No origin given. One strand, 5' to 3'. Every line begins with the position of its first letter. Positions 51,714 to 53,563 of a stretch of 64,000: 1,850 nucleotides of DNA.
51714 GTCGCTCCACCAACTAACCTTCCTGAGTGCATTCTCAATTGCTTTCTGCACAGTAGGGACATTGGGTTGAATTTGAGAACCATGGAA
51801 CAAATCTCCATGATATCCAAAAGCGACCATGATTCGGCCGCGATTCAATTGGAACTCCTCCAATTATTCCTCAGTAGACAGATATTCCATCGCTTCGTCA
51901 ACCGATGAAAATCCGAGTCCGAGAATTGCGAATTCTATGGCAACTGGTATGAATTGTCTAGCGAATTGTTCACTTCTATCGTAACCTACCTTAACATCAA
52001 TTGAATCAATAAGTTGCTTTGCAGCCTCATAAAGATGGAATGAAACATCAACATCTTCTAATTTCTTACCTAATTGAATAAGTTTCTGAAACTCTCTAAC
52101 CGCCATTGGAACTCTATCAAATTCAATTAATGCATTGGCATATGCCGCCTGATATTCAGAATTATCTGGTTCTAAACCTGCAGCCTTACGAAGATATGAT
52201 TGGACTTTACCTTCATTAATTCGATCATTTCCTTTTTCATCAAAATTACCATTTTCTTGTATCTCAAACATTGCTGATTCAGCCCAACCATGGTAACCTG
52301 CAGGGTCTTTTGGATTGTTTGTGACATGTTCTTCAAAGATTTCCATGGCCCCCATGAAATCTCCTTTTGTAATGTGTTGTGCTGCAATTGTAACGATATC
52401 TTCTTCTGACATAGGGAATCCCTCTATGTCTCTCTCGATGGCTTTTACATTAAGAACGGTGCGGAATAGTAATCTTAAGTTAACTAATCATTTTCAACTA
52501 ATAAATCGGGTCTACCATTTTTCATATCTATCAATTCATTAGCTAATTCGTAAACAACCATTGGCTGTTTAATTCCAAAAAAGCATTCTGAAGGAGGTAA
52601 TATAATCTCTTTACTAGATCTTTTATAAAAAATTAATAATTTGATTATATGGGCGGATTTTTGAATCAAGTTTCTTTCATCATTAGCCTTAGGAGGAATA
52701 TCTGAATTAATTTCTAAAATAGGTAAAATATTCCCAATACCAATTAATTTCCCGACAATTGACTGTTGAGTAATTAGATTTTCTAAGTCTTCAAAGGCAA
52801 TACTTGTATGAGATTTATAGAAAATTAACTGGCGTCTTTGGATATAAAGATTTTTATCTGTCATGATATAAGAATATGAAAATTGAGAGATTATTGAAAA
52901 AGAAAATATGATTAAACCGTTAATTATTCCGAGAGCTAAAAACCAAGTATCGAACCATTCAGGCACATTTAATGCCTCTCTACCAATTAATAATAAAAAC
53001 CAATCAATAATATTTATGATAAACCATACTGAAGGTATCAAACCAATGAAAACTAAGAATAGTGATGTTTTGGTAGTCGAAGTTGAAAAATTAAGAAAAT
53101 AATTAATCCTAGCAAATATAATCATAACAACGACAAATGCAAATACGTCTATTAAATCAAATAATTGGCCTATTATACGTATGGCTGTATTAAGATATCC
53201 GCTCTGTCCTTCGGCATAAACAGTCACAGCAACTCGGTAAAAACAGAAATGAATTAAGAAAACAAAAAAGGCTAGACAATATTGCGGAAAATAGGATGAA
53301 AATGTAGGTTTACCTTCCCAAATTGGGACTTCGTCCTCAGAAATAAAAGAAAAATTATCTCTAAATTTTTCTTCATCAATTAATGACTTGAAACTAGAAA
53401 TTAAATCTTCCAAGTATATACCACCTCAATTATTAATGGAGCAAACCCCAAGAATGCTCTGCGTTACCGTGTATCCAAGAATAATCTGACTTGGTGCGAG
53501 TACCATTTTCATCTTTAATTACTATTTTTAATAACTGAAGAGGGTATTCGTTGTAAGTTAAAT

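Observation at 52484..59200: Tightly coupled double ABC-2 exporter operon with an Asp-rich exodomain permease, a cyclase-like Trp-rich protein and a PH-domain membrane protein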

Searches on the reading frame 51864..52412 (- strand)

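Call 3: search_protein_families(library=pfam, proteins=[window:51864-52412:-], max_evalue=0.1)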
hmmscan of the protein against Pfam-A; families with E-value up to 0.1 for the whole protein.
window:51864-52412:- (182 aa): 4 families
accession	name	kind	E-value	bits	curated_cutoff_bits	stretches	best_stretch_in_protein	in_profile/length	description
PF13428.12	TPR_14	-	1e-05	26.2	23.5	1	9-45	7-43/44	Tetratricopeptide repeat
PF14559.12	TPR_19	-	0.00055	20.7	25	1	72-111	12-51/68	Tetratricopeptide repeat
PF14561.12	TPR_20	-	0.075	13.8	25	0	74-120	11-57/90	Tetratricopeptide repeat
PF17424.7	DUF5411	-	0.086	13.2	30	0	20-92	18-91/134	Family of unknown function (DUF5411)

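Call 4: search_protein_families(library=ncbifam, proteins=[window:51864-52412:-], max_evalue=0.1)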
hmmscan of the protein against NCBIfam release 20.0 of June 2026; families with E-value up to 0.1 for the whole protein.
window:51864-52412:- (182 aa): 3 families
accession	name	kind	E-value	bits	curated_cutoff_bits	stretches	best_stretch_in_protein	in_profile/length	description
NF007302.0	PRK09782.1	equivalog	0.018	13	1223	1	66-97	627-658/990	phage receptor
TIGR02917.1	PEP_TPR_lipo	equivalog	0.025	12.5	312.2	0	69-112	483-526/899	XrtA/PEP-CTERM system TPR-repeat protein PrsT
TIGR02795.1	tol_pal_ybgF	equivalog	0.07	13.7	90.1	0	3-37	2-36/119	tol-pal system protein YbgF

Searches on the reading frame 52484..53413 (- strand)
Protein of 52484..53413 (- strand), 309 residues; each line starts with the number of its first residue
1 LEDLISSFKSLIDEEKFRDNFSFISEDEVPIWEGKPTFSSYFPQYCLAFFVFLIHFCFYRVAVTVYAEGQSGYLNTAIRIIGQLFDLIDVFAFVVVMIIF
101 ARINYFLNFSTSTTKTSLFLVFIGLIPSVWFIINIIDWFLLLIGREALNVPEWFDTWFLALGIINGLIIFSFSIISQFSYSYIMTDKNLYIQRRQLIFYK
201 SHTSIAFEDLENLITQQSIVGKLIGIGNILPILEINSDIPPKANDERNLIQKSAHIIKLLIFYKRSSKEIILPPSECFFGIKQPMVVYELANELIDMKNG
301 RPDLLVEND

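Call 3: search_protein_families(library=pfam, proteins=[window:52484-53413:-], max_evalue=0.1)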
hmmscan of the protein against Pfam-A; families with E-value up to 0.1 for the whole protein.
window:52484-53413:- (309 aa): 2 families
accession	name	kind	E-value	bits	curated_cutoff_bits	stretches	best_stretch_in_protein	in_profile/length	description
PF03703.20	bPH_2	-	0.037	14.7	22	1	179-229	3-51/78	Bacterial PH domain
PF21525.2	Nlp36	-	0.045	14.1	27.3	1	83-107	2-26/49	Neuropeptide-like peptide 36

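Call 4: search_protein_families(library=ncbifam, proteins=[window:52484-53413:-], max_evalue=0.1)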
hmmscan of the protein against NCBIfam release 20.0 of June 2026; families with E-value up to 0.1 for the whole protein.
window:52484-53413:- (309 aa): 0 families

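Call 36: find_homologous_proteins(query=window:52484-53413:-)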
Query window:52484-53413:- (309 aa): 58 proteins with E <= 0.001 among 1227 candidates.
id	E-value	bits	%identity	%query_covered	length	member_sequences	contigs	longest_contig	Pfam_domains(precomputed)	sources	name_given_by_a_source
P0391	2.4e-198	676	100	100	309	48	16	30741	-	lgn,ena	-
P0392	5.9e-166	570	83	100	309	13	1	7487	-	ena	-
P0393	1.3e-128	447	62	100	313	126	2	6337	-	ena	-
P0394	3.5e-128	445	62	100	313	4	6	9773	-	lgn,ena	-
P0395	8.3e-119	415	61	100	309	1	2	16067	-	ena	-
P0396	1.1e-118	414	61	100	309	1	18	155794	-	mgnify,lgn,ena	mgnify:FL=1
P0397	1.7e-118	414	60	100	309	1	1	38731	-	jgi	-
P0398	2.2e-118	413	60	100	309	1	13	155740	-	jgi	jgi:hypothetical protein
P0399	4.6e-118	412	60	100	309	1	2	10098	-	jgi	-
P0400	2.6e-117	410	60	100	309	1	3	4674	-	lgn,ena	-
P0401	3.1e-117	410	60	100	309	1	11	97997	-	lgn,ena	-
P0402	3.2e-117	409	60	100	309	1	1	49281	-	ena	-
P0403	5.4e-117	409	60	100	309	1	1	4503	-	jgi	jgi:hypothetical protein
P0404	6.4e-117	408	60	100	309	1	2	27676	-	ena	-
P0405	6.5e-117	408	60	100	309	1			-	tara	tara:strand:+ start:11702 stop:12631 length:930 start_codon:yes stop_codon:yes gene_type:complete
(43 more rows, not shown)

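Call 68: search_protein_families(library=padloc, proteins=[window:52484-53413:-], max_evalue=0.001)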
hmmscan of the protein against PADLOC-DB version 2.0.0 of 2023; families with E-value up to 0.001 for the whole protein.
window:52484-53413:- (309 aa): 0 families
